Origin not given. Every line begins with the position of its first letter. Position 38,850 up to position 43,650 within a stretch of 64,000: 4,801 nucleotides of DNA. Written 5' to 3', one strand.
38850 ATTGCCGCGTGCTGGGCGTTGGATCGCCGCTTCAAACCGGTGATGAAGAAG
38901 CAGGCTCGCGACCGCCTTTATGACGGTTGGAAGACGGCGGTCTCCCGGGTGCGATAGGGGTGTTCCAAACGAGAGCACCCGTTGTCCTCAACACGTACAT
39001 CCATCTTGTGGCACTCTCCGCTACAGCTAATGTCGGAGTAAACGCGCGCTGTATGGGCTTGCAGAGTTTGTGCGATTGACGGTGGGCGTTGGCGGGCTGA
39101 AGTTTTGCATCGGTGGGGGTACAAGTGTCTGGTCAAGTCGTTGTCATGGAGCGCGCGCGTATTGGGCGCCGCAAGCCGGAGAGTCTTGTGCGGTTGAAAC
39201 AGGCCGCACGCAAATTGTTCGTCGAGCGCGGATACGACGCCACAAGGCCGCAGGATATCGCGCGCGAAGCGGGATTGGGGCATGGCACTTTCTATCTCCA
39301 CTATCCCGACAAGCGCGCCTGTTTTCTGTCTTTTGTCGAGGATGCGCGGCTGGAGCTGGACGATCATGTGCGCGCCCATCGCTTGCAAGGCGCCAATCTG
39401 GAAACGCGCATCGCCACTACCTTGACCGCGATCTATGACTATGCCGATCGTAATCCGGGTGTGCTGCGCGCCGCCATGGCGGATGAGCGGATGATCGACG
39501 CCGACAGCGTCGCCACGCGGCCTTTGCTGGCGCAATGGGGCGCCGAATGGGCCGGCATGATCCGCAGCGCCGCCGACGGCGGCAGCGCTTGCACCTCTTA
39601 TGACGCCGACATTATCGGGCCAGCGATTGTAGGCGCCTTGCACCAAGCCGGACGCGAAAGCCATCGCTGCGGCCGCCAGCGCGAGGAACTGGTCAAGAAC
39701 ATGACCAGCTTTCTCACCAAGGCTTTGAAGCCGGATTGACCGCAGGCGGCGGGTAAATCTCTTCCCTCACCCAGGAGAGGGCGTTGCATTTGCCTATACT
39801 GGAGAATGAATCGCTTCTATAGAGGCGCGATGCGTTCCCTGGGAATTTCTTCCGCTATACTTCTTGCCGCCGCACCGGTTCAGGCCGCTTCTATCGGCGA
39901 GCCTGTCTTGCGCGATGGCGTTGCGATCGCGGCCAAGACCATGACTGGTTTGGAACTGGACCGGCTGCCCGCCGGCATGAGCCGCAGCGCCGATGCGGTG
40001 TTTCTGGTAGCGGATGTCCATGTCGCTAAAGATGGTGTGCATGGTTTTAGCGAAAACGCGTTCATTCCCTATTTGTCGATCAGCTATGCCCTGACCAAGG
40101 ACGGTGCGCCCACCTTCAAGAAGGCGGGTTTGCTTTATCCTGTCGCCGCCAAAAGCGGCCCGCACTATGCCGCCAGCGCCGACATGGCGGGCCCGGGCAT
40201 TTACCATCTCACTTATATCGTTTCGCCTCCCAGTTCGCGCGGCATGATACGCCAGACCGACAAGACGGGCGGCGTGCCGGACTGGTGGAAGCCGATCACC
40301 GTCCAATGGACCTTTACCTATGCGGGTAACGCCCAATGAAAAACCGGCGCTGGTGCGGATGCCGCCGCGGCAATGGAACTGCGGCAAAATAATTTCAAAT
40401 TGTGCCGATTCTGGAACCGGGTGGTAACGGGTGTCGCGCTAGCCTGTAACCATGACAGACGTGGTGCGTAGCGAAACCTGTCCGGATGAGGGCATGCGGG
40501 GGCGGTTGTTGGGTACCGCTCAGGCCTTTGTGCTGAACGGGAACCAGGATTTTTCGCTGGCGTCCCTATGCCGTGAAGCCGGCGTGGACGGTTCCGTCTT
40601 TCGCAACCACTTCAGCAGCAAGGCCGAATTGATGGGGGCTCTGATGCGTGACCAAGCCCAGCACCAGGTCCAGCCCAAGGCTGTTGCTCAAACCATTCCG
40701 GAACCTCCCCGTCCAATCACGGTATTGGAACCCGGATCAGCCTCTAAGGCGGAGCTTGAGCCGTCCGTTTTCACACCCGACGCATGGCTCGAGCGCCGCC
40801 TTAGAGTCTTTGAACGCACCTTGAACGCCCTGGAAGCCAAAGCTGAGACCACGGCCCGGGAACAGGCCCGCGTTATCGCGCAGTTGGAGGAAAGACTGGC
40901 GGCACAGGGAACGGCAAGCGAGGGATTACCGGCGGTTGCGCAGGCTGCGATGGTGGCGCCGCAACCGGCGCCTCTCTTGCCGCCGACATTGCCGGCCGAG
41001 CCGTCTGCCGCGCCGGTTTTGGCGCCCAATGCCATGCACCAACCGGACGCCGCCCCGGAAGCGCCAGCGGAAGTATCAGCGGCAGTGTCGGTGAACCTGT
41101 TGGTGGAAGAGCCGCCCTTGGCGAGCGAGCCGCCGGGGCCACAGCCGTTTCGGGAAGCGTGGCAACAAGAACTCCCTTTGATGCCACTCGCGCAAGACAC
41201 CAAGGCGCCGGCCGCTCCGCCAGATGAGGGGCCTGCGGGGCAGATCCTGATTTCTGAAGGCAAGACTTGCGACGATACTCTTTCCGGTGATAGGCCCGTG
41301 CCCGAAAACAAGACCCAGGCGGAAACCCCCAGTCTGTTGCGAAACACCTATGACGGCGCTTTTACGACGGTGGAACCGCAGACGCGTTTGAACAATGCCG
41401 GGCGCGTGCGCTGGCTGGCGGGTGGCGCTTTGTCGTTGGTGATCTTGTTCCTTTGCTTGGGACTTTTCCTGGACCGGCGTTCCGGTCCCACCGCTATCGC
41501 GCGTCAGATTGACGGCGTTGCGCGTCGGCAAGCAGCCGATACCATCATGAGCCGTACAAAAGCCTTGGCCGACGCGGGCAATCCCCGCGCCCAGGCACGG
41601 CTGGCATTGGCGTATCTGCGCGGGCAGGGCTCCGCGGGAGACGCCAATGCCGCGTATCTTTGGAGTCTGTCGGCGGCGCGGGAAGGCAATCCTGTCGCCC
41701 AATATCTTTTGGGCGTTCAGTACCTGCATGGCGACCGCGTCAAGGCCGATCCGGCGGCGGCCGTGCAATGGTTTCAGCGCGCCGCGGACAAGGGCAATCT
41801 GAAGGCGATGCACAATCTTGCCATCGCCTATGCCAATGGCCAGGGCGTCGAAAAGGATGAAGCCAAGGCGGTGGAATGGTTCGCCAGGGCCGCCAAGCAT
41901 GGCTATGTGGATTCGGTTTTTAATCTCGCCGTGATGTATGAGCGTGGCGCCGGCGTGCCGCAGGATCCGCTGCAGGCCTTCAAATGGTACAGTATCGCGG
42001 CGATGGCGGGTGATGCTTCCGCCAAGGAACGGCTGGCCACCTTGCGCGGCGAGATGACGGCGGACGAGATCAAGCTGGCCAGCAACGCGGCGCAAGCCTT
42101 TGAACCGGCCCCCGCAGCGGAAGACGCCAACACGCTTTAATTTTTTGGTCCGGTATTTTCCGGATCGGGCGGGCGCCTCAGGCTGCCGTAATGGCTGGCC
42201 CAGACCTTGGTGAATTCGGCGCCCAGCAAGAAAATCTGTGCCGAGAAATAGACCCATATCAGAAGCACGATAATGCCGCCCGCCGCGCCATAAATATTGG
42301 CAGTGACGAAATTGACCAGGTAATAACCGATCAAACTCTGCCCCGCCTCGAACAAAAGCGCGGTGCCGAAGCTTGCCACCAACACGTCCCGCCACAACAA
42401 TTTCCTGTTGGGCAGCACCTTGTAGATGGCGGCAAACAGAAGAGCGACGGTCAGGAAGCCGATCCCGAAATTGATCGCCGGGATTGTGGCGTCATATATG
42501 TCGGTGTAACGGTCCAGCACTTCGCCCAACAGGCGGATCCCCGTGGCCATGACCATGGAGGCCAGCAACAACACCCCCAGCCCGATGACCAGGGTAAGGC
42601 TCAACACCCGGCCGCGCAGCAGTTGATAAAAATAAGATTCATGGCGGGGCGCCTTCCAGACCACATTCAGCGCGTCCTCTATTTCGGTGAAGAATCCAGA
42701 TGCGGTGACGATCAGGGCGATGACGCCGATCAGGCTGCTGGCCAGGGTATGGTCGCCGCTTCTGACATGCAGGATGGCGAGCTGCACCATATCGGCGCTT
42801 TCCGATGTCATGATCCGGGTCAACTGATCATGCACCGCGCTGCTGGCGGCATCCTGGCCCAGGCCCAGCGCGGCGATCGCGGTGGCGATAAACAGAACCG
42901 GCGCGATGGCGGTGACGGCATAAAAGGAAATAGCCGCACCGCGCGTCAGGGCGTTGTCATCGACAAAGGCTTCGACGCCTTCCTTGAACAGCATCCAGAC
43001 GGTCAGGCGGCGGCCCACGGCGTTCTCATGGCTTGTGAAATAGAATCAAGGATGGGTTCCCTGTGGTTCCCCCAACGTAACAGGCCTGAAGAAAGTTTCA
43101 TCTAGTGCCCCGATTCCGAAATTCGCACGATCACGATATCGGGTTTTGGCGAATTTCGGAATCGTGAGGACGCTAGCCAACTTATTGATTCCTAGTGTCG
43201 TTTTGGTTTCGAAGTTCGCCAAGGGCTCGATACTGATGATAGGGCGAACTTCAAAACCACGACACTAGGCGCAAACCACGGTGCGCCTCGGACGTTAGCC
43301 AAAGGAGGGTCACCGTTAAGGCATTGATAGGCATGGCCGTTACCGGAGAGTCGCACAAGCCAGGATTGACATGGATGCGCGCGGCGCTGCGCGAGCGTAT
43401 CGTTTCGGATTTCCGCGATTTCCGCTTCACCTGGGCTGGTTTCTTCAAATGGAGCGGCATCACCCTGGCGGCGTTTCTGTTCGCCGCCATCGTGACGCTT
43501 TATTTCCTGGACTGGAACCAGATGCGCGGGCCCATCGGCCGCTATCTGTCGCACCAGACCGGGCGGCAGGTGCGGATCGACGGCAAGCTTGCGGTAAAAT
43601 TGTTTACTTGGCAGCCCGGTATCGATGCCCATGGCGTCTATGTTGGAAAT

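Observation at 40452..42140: TetR-type HTH joined through a membrane helix to periplasmic Sel1 repeats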

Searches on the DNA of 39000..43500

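Call 52: search_rna_families(source=window, start=39000, end=43500, threshold=evalue, max_evalue=1)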
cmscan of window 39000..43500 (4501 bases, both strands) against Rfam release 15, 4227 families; matches with E-value up to 1: 0.
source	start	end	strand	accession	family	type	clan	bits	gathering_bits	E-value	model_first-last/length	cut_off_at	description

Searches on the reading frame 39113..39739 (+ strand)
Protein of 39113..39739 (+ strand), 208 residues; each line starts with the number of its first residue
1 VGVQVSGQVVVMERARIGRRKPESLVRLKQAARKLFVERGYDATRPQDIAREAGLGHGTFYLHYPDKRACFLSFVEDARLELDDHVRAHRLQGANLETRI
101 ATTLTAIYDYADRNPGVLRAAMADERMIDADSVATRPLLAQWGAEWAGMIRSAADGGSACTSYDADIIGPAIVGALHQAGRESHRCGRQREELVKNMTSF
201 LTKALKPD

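Call 3: search_protein_families(library=pfam, proteins=[window:39113-39739:+], max_evalue=1)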
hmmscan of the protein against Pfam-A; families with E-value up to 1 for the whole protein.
window:39113-39739:+ (208 aa): 2 families
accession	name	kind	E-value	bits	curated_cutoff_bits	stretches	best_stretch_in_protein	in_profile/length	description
PF00440.29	TetR_N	-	3.2e-14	52.9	24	1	30-72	3-45/47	Bacterial regulatory proteins, tetR family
PF19344.4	TetR_C_32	-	0.0012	19.3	27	1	128-203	51-125/139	Tetracyclin repressor-like, C-terminal domain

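Call 4: search_protein_families(library=ncbifam, proteins=[window:39113-39739:+], max_evalue=1)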
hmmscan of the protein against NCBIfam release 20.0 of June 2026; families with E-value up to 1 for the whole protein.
window:39113-39739:+ (208 aa): 17 families
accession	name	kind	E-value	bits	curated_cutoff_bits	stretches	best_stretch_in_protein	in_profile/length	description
NF041196.1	ScbR_bind_reg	equivalog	5.2e-12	46.3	150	1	29-179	12-161/191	ScbR family autoregulator-binding transcription factor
NF053731.1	TransRegFasRMycb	equivalog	5.9e-10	39.3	330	1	23-129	11-117/199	HTH-type transcriptional activator FasR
TIGR03968.1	mycofact_TetR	equivalog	2.1e-08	34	224.9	1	16-122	2-107/190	mycofactocin system transcriptional regulator MftR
NF050111.1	TransRegSACE7040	equivalog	6.7e-07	29.4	250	1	28-158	6-137/186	SACE_7040 family transcriptional regulator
NF008402.0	PRK11202.1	equivalog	2.5e-06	27.3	151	1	29-123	18-112/211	HTH-type transcriptional repressor FabR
NF033703.1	transcr_KstR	equivalog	1.3e-05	24.8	280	1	27-134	11-116/185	cholesterol catabolism transcriptional regulator KstR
NF053878.1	FATransRegFadRBac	equivalog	0.00012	21.9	200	1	30-98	10-78/190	fatty acid metabolism transcriptional regulator FadR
NF007949.0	PRK10668.1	equivalog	0.00015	21.3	271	1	27-82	15-70/216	multidrug efflux transporter transcriptional repressor AcrR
NF000040.3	Tn10_TetC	equivalog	0.00016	21.9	425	1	28-73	18-63/197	tetracyline resistance-associated transcriptional repressor TetC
NF007015.0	PRK09480.1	equivalog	0.00019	21.1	120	1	47-136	34-123/197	nucleoid occlusion factor SlmA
NF051852.1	efflux_TF_MtrR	exception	0.00026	20.8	280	1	28-108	15-96/205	multidrug efflux system transcriptional repressor MtrR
NF037937.1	septum_RefZ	equivalog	0.015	15.2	180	1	28-117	4-95/195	forespore capture DNA-binding protein RefZ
TIGR03384.1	betaine_BetI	equivalog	0.02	14.6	201.3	1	28-117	13-102/189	choline-binding transcriptional repressor BetI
NF007430.0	PRK09975.1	equivalog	0.021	13.9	274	1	28-73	16-61/220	acrEF/envCD operon transcriptional regulator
TIGR02366.1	DHAK_reg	equivalog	0.068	13.2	129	1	30-72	10-52/176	dihydroxyacetone kinase transcriptional activator DhaS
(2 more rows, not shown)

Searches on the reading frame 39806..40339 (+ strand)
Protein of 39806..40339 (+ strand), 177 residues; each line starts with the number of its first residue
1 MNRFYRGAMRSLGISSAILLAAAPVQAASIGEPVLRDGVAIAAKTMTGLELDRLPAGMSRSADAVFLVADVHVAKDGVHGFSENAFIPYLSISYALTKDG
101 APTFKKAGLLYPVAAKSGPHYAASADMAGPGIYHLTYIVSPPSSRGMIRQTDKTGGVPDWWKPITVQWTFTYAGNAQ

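Call 3: search_protein_families(library=pfam, proteins=[window:39806-40339:+], max_evalue=1)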
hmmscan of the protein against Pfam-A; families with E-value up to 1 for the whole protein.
window:39806-40339:+ (177 aa): 1 family
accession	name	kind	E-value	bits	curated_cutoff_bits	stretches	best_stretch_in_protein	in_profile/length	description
PF10634.15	Iron_transport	-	2.1e-34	119.3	21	1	28-174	5-150/150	Fe2+ transport protein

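Call 4: search_protein_families(library=ncbifam, proteins=[window:39806-40339:+], max_evalue=1)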
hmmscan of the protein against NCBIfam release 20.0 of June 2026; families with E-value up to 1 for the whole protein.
window:39806-40339:+ (177 aa): 0 families

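Call 60: search_solved_structures(query=window:39806-40336:+, max_evalue=0.001, show_alignments=1)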
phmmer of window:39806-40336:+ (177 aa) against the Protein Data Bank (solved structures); distinct sequences matched with E-value up to 0.001: 18.
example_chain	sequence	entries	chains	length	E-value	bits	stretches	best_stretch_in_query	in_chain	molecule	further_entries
5i0x_A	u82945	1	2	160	3.9e-29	105.2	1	30-174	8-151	Periplasmic protein-probably involved in high-affinity Fe2+ transport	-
5i0y_A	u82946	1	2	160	7.5e-29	104.3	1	30-174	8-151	Periplasmic protein-probably involved in high-affinity Fe2+ transport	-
3nrp_A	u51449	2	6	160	7.5e-29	104.3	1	30-174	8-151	Periplasmic protein-probably involved in high-affinity Fe2+ transport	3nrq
8vv5_A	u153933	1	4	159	3.7e-27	98.8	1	29-175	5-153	FtrA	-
8vv6_A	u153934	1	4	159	5e-27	98.4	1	29-175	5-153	FtrA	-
4nwn_B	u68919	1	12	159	3.6e-23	85.8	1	29-175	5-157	Propanediol utilization: polyhedral bodies pduT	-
6wee_A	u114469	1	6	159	1.4e-22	83.9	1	29-175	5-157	Uncharacterized protein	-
6wed_A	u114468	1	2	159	2.7e-22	83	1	29-175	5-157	Uncharacterized protein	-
3lzl_A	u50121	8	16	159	2.7e-22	83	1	29-175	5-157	P19 protein | Protein P19 | P19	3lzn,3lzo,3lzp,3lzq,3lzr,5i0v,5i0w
6wef_C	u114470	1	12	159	3.7e-22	82.5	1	29-175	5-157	Uncharacterized protein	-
7r4z_A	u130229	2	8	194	5.2e-22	82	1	12-174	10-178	FtrA-P19 protein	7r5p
7r4u_A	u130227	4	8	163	2.5e-21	79.8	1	30-174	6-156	FtrA-P19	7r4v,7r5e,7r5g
7r3p_A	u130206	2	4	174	3.1e-21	79.5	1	30-174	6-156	FtrA-P19 protein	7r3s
8t7m_A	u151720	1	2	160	1.8e-10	44.5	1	50-172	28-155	Pathogen-specific surface antigen, putative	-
8t7k_A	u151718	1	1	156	1.9e-10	44.4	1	51-172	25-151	Pathogen-specific surface antigen, putative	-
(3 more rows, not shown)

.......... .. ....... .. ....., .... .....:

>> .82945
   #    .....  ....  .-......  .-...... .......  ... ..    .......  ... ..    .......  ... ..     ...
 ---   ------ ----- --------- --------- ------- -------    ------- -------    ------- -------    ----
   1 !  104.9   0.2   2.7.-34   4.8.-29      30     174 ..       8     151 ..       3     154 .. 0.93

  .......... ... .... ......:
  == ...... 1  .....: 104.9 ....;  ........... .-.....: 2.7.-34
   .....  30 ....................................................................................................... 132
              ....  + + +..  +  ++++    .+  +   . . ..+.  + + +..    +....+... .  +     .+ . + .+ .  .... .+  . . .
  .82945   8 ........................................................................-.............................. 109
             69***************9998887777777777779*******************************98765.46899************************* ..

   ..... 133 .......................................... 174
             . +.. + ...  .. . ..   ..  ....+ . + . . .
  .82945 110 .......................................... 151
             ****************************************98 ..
